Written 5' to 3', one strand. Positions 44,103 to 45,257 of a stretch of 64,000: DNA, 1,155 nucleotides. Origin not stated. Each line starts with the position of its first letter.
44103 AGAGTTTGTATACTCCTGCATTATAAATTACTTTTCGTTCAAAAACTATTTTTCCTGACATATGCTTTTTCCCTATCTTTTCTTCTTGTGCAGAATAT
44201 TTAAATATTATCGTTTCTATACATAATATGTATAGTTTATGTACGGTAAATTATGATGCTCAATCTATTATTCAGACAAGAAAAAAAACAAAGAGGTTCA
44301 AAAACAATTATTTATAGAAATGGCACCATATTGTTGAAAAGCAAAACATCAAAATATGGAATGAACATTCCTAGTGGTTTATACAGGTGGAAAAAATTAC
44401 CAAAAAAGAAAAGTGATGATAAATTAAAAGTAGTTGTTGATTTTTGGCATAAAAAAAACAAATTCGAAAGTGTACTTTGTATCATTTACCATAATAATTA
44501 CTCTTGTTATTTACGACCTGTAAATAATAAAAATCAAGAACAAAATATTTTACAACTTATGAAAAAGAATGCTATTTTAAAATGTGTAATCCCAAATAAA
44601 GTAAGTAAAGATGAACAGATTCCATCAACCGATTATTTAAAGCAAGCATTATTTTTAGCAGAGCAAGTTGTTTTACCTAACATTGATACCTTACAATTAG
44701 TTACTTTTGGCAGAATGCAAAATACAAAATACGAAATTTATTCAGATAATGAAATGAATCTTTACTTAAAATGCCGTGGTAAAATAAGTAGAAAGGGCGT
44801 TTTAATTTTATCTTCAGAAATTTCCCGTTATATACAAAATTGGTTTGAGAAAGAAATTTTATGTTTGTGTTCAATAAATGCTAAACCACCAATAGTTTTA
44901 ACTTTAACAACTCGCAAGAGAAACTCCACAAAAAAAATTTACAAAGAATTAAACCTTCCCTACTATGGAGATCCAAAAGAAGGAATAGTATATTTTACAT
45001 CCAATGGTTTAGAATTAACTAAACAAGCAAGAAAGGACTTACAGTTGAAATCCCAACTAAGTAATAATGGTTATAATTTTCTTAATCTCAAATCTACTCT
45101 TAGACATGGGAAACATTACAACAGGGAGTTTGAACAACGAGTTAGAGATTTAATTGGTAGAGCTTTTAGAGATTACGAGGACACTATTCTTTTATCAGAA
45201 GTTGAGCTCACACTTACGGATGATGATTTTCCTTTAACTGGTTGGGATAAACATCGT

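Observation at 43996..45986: AbrB-like regulator divergent from a 577-aa dual PD-(D/E)xK protein: candidate uncharacterised defence module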

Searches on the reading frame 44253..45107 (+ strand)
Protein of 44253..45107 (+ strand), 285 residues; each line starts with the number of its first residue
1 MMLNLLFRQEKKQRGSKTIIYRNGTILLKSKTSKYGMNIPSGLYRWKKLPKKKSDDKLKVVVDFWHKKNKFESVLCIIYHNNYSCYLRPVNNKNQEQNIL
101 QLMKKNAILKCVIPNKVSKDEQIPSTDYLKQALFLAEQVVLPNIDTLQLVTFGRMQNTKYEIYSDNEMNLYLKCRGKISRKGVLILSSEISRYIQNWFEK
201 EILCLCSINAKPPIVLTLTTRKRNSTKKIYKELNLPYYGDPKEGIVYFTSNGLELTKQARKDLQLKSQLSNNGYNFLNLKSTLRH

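Call 55: predict_structure(alignment_id=A5)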
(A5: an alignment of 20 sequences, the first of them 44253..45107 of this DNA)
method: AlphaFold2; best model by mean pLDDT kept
length: 285 residues; sequences in the alignment: 20
mean_pLDDT: 92.1   pTM: 0.85
mean pLDDT of the five models: 92.1, 91.9, 91.9, 91.8, 91.5
residues with pLDDT >= 90: 227; 70-90: 50; 50-70: 5; < 50: 3
segments of 3 or more residues with pLDDT < 50: none
pLDDT, mean of each block of 10 residues (from residue 1): 81 89 96 95 96 97 96 96 95 87 96 95 97 93 94 91 94 97 93 91 95 95 87 93 96 91 88 80 54
secondary structure, 60 per line:
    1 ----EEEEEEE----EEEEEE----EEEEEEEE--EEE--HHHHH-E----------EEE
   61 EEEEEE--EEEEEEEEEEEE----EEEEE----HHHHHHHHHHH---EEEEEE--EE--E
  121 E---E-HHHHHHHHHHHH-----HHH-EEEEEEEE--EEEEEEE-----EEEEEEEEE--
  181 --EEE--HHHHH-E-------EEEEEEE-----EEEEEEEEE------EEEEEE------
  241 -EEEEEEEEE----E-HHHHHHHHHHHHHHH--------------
elements in order: E5-11 E16-21 E26-33 E36-38 H41-45 E58-66 E69-80 E85-89 H94-104 E108-113 H127-138 E148-155 E158-164 E170-178 E183-185 H188-192 E202-208 E214-222 E229-234 E242-250 H257-271
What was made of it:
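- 44253..45107 (+): 577-aa protein, residues 1-285: two tandem copies (1-142 and 143-285) of a beta-rich module with no recognisable relatives, presumed to be the recognition or sensor part. AlphaFold model pLDDT 92.1, pTM 0.85 (call 55).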

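Call 59: fold_search(model_id=the predicted structure, library=pdb)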
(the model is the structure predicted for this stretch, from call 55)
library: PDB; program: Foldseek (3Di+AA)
matches with E <= 10: 835; with E <= 0.001: 4
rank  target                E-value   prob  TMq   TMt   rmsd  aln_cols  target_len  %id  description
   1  5e1r_F                5.9e-04  0.60  0.18  0.15  17.3       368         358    7  Crystal structure of pecan (carya illinoinensis) vicilin, a new food allergen (released 2016-08-10)
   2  3wno_A                7.3e-04  0.38  0.14  0.07  20.8       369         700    7  D308A mutant of Bacillus circulans T-3040 cycloisomaltooligosaccharide glucanotransferase complexed with cycloisomalto (released 2014-02-05)
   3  5e1r_B                7.7e-04  0.54  0.18  0.15  17.7       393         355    9  Crystal structure of pecan (carya illinoinensis) vicilin, a new food allergen (released 2016-08-10)
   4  5e1r_E                9.1e-04  0.57  0.19  0.16  18.7       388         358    7  Crystal structure of pecan (carya illinoinensis) vicilin, a new food allergen (released 2016-08-10)
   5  5hi0                  1.0e-03  0.44  0.17  0.14  18.4       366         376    8  The Substrate Binding Mode and Chemical Basis of a Reaction Specificity Switch in Oxalate Decarboxylase (released 2016-04-06)
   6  7u1i_A                1.3e-03  0.38  0.16  0.14  19.2       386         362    8  Crystal structure of Pisum sativum vicilin (released 2022-03-16)
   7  5e1r_A                1.4e-03  0.51  0.18  0.16  17.6       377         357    8  Crystal structure of pecan (carya illinoinensis) vicilin, a new food allergen (released 2016-08-10)
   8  3smh_A                1.9e-03  0.35  0.15  0.13  17.4       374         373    8  Crystal structure of major peanut allergen Ara h 1 (released 2012-02-15)
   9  2uyb                  2.1e-03  0.33  0.17  0.14  17.9       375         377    8  S161A mutant of Bacillus subtilis Oxalate Decarboxylase OxdC (released 2007-08-21)
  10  1ipk_C                2.3e-03  0.33  0.16  0.13  18.0       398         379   10  CRYSTAL STRUCTURES OF RECOMBINANT AND NATIVE SOYBEAN BETA-CONGLYCININ BETA HOMOTRIMERS (released 2002-05-16)
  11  1ipj_B                3.7e-03  0.35  0.18  0.15  16.8       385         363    9  CRYSTAL STRUCTURES OF RECOMBINANT AND NATIVE SOYBEAN BETA-CONGLYCININ BETA HOMOTRIMERS COMPLEXES WITH N-ACETYL-D-GLUCO (released 2002-05-16)
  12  6l4m                  4.3e-03  0.25  0.16  0.13  18.2       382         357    9  Crystal structure of vicilin from Solanum lycopersicum (tomato) (released 2019-12-04)
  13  4lej                  4.8e-03  0.28  0.16  0.14  18.6       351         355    8  Crystal Structure of the Korean pine (Pinus koraiensis) vicilin (released 2014-01-22)
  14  2d5h_E                4.8e-03  0.28  0.16  0.13  17.0       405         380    7  Crystal Structure of Recombinant Soybean Proglycinin A3B4 subunit, its Comparison with Mature Glycinin A3B4 subunit, R (released 2006-11-14)
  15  6l4c_A                5.1e-03  0.25  0.16  0.14  19.7       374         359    8  Crystal structure of vicilin from Corylus avellana (Hazelnut) (released 2019-12-04)
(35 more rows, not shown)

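Call 95: fold_search(model_id=the predicted structure, library=viral)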
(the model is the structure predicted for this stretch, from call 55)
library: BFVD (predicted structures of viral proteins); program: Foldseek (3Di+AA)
matches with E <= 10: 797; with E <= 0.001: 0
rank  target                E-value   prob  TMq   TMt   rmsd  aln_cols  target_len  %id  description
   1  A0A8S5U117            2.6e-03  0.38  0.16  0.14  24.7       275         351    9  Uncharacterized protein [Siphoviridae sp. ctub511]
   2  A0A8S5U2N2            1.4e-02  0.12  0.14  0.12  19.5       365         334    8  Uncharacterized protein [Podoviridae sp. ctCDM29]
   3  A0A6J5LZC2            1.8e-02  0.08  0.11  0.10  18.9       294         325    9  Uncharacterized protein [uncultured Caudovirales phage]
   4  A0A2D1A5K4            1.9e-02  0.33  0.19  0.14  17.1       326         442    8  Protein G10 [vespertilionid gammaherpesvirus 3]
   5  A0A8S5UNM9            2.2e-02  0.28  0.18  0.10  23.6       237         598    8  Uncharacterized protein [Myoviridae sp. ctwVB15]
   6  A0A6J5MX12            2.9e-02  0.10  0.13  0.11  16.4       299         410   10  Uncharacterized protein [uncultured Caudovirales phage]
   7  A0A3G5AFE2            3.4e-02  0.08  0.12  0.14  17.6       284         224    7  Cupin [Solivirus sp.]
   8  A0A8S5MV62            3.6e-02  0.38  0.18  0.17  24.3       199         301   12  Tail fiber protein [Caudovirales sp. ctUL28]
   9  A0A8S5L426            3.8e-02  0.33  0.12  0.23  18.9       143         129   12  Coat protein [ssRNA phage SRR6960799_29]
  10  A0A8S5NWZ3            4.0e-02  0.84  0.20  0.19  14.0       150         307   10  Baseplate wedge protein [Myoviridae sp. ctrMq22]
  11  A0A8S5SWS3            4.7e-02  0.33  0.15  0.24  10.7       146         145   10  Uncharacterized protein [Siphoviridae sp. ctZHD14]
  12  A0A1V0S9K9            4.7e-02  0.15  0.15  0.14  19.7       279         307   10  Uncharacterized protein [Catovirus CTV1]
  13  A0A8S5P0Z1            5.0e-02  0.44  0.18  0.27  12.7       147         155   13  Putative tail fiber protein [Siphoviridae sp. ctTBR23]
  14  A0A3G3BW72            5.5e-02  0.14  0.17  0.10  19.9       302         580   10  (no name in the UniProt tables at hand)
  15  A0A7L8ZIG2            6.5e-02  0.12  0.14  0.12  20.0       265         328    7  Tail assembly protein [Enterococcus phage 9184]
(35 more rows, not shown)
